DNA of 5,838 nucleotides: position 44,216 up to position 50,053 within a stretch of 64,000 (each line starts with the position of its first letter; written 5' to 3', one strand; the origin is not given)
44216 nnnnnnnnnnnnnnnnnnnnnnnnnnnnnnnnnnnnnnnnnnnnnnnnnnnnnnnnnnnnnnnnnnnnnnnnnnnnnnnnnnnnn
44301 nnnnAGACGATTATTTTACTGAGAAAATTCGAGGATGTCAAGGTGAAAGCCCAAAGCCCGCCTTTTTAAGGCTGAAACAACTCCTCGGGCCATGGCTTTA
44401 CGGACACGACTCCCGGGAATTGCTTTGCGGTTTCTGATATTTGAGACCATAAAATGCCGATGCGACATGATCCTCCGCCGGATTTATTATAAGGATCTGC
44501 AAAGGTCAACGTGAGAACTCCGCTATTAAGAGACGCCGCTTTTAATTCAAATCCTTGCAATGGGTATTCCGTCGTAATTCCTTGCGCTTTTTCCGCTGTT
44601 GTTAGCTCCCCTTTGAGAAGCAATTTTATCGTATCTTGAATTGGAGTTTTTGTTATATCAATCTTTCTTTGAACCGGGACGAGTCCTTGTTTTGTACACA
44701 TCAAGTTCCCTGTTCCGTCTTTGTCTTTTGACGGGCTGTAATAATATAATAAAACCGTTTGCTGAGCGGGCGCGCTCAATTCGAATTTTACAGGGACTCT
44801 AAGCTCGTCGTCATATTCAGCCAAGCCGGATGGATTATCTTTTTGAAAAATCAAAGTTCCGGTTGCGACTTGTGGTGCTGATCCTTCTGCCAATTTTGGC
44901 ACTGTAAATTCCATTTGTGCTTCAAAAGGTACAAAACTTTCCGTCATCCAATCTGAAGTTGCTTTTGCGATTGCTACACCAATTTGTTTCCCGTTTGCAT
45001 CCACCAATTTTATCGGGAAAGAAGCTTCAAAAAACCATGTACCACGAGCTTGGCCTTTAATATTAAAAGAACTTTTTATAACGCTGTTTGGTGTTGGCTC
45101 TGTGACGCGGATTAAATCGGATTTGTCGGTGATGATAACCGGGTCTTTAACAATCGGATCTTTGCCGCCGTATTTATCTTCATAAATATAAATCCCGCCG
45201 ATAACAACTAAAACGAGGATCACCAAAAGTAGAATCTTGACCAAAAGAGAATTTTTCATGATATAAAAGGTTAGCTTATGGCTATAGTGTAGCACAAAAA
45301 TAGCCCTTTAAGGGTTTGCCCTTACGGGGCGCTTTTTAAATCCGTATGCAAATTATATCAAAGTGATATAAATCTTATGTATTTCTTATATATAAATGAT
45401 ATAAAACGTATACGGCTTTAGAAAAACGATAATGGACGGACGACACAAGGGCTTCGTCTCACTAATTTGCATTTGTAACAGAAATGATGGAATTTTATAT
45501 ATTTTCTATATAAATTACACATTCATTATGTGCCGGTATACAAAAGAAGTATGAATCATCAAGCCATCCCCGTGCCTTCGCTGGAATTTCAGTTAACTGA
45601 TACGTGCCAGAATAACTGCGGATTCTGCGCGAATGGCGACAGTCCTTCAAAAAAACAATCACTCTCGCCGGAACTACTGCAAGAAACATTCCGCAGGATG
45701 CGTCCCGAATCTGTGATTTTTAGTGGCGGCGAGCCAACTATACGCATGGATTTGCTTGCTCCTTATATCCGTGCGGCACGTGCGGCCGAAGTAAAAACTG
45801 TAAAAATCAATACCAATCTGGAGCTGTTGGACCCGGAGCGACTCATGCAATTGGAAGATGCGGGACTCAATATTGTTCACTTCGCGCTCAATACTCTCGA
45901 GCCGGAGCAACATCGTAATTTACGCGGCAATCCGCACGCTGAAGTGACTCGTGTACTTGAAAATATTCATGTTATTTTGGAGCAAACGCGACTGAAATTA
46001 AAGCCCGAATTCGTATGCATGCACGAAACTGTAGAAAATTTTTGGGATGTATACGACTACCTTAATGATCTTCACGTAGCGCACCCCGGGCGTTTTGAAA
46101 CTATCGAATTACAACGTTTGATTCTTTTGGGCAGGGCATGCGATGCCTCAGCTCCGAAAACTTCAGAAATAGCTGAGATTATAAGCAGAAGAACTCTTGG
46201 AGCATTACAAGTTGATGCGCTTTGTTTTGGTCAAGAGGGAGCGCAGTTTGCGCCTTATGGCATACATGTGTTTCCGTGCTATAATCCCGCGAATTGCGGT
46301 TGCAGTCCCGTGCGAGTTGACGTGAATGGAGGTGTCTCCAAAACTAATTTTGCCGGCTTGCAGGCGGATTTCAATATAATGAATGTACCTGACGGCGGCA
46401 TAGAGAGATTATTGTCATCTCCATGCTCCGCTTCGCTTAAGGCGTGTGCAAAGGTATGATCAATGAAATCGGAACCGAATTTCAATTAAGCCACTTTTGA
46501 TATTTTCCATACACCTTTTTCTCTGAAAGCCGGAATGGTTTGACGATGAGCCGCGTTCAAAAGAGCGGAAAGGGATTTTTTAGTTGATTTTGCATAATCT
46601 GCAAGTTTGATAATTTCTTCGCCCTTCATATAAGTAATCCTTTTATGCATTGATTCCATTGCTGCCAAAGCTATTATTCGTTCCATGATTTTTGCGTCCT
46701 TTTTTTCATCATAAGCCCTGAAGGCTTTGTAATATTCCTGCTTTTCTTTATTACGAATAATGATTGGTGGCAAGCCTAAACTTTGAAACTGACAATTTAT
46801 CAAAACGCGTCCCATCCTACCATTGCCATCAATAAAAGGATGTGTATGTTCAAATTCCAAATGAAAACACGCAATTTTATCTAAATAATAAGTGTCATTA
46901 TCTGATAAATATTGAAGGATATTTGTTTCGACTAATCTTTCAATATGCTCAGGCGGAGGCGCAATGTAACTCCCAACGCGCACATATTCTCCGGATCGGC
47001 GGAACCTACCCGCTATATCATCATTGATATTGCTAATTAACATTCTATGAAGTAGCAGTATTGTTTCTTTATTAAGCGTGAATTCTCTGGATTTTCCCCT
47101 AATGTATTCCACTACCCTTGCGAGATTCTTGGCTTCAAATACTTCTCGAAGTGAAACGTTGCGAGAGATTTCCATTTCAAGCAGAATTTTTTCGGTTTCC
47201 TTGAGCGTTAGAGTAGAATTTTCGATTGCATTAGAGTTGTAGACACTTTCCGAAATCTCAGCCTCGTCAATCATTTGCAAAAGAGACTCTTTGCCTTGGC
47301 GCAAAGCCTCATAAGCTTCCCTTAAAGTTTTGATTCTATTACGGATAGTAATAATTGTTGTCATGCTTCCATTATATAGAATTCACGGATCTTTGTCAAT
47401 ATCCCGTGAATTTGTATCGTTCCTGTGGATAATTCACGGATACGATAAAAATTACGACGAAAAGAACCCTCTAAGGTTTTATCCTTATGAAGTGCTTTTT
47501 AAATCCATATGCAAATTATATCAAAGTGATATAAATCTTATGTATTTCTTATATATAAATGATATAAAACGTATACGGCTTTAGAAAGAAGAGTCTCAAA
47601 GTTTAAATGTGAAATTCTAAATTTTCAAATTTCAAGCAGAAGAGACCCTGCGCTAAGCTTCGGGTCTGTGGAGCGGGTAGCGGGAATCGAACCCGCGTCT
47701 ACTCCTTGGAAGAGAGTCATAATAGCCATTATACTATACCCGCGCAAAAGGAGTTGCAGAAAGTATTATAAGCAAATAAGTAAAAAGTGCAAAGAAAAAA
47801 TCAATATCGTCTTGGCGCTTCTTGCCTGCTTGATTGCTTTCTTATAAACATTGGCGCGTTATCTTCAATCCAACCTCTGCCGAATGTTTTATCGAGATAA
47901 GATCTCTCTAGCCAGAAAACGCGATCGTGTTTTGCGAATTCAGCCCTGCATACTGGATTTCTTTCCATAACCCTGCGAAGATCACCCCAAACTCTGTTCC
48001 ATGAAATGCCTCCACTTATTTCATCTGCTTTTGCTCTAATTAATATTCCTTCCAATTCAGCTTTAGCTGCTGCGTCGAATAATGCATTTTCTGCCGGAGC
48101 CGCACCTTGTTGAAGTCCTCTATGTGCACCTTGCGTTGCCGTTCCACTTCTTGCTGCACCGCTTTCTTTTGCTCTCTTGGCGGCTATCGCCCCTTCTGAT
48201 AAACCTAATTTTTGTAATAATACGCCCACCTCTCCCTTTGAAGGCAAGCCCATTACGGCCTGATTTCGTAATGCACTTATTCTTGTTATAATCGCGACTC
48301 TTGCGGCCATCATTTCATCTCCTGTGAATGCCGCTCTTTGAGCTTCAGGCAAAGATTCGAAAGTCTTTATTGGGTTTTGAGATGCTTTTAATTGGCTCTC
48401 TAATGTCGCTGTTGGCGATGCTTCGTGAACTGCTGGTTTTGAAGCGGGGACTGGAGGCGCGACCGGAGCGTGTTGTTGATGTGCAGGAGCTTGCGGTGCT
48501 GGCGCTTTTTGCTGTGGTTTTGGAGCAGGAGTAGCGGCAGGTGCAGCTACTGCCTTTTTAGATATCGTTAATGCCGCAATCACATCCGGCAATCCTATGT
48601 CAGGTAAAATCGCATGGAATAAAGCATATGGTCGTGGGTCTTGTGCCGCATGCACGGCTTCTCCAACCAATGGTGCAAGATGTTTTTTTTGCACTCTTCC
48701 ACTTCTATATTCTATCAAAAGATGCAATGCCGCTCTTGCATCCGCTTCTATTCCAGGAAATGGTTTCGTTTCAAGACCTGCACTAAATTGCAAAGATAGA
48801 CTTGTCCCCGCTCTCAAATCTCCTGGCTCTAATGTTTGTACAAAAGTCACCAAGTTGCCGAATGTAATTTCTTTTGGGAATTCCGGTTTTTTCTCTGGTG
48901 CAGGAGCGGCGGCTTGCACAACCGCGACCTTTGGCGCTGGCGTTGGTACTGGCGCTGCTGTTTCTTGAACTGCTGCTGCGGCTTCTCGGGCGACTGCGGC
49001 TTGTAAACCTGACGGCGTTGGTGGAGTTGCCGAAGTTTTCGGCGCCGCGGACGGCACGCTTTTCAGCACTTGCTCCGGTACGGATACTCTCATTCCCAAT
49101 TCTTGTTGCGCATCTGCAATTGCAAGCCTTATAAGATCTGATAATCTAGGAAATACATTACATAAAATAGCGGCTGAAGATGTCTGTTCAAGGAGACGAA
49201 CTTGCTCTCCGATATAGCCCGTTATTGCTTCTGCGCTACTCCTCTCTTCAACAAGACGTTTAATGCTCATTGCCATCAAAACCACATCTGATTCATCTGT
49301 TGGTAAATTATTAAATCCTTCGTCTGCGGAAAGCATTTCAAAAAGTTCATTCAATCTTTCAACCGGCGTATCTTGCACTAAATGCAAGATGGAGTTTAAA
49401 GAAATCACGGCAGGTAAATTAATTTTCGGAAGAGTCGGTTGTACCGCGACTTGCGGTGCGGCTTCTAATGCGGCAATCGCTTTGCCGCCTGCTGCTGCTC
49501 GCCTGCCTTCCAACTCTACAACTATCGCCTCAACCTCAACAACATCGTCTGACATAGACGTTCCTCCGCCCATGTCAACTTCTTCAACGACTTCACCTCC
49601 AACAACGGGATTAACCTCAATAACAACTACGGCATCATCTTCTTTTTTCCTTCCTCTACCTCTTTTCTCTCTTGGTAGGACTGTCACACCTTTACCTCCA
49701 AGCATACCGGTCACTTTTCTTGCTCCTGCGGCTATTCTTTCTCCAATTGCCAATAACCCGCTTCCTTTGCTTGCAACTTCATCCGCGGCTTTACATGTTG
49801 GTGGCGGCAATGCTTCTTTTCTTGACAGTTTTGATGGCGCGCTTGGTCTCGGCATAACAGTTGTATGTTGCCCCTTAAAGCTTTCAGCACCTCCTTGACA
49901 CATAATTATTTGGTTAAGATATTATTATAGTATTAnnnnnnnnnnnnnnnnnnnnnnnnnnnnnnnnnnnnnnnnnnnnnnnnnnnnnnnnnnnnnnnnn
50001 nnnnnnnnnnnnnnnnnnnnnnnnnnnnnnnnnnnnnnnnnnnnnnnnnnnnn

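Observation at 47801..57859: A 10-kb locus of giant, domain-less proteins in divergent operons: best candidate for an undescribed system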

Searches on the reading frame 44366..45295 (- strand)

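Call 39: search_protein_families(library=pfam, proteins=[window:44366-45295:-], max_evalue=0.001)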
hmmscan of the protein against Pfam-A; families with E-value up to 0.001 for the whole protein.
window:44366-45295:- (309 aa): 2 families
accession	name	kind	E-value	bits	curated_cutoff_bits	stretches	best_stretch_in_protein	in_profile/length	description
PF10648.15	Gmad2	-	9.6e-12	45.5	25.7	1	62-134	2-69/86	Immunoglobulin-like domain of bacterial spore germination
PF10646.14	Germane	-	6.3e-06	27.2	23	1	183-300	2-108/117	Sporulation and spore germination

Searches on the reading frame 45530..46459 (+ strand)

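Call 39: search_protein_families(library=pfam, proteins=[window:45530-46459:+], max_evalue=0.001)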
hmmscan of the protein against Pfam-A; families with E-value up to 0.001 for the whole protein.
window:45530-46459:+ (309 aa): 1 family
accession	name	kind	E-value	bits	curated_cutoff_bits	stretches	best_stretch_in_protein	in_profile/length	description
PF04055.27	Radical_SAM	-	5.4e-23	82.4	29.5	1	22-177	3-165/166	Radical SAM superfamily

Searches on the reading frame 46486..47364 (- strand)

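Call 39: search_protein_families(library=pfam, proteins=[window:46486-47364:-], max_evalue=0.001)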
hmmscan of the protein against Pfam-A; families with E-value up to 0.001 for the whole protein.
window:46486-47364:- (292 aa): 1 family
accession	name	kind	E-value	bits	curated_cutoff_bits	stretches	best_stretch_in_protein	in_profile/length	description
PF02661.23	Fic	-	2e-19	70.6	24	1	97-191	2-91/93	Fic/DOC family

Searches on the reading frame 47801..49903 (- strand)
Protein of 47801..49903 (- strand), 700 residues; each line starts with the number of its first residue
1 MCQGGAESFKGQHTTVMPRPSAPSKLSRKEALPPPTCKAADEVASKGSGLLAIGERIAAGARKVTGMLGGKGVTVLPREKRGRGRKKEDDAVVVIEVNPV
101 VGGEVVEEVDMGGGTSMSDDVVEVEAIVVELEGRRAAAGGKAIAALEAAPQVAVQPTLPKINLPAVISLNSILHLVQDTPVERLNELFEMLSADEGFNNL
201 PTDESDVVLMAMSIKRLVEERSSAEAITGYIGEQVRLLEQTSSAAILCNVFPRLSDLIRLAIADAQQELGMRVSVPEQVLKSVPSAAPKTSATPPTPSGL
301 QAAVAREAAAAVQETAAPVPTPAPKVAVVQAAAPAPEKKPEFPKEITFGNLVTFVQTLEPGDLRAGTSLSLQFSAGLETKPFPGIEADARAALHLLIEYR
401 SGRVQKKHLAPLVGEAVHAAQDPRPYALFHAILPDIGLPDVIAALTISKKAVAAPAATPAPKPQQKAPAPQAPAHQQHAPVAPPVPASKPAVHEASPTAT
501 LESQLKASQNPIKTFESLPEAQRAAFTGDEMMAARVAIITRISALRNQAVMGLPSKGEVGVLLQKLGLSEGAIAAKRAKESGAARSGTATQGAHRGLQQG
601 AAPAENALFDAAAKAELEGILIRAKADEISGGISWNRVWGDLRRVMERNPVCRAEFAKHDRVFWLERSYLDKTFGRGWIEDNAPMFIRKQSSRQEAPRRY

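Call 4: search_protein_families(library=pfam, proteins=[window:47801-49903:-], max_evalue=1)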
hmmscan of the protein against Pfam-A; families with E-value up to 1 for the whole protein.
window:47801-49903:- (700 aa): 1 family
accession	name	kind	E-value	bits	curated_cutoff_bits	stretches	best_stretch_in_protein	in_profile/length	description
PF10152.14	CCDC53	-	0.18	12.7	24.6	0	263-339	27-101/147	Subunit CCDC53 of WASH complex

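Call 5: search_protein_families(library=ncbifam, proteins=[window:47801-49903:-], max_evalue=1)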
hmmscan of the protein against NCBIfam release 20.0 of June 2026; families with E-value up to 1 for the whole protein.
window:47801-49903:- (700 aa): 1 family
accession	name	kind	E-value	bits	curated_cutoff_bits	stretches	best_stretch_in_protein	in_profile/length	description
TIGR01819.1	F420_cofD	equivalog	0.035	13.1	257.45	1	123-181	164-221/301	2-phospho-L-lactate transferase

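Call 6: search_protein_families(library=padloc, proteins=[window:47801-49903:-], max_evalue=1)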
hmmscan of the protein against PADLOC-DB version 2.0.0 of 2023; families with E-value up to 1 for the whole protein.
window:47801-49903:- (700 aa): 0 families

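Call 7: search_protein_families(library=phrogs, proteins=[window:47801-49903:-], max_evalue=1)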
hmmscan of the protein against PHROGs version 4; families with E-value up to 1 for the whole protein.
window:47801-49903:- (700 aa): 0 families

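Call 15: search_solved_structures(query=window:47801-49903:-, max_evalue=1)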
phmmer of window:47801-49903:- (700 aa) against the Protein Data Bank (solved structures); distinct sequences matched with E-value up to 1: 1.
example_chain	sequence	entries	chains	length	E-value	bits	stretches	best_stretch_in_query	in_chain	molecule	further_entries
7rdr_A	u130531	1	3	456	0.00043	22.2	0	242-283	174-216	Circular tendon repeat protein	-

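Call 31: find_homologous_proteins(query=window:47801-49903:-)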
Query window:47801-49903:- (700 aa): 2 proteins with E <= 0.001 among 8000 candidates.
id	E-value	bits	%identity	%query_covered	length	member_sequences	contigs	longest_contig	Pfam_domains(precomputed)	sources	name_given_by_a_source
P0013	0.0e+0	1503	100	100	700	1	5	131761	-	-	-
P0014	1.2e-175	604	61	70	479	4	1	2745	-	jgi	jgi:hypothetical protein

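Call 32: find_encoding_contigs(protein=P0014, flank=10000, max_places=4)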
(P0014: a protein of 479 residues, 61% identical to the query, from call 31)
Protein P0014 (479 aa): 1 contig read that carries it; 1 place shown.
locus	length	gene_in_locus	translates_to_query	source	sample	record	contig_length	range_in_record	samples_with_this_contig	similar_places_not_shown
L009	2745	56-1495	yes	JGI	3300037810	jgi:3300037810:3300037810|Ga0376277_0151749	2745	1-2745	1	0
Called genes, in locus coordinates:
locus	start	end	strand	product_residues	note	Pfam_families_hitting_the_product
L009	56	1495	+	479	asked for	-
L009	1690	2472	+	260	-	-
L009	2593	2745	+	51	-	?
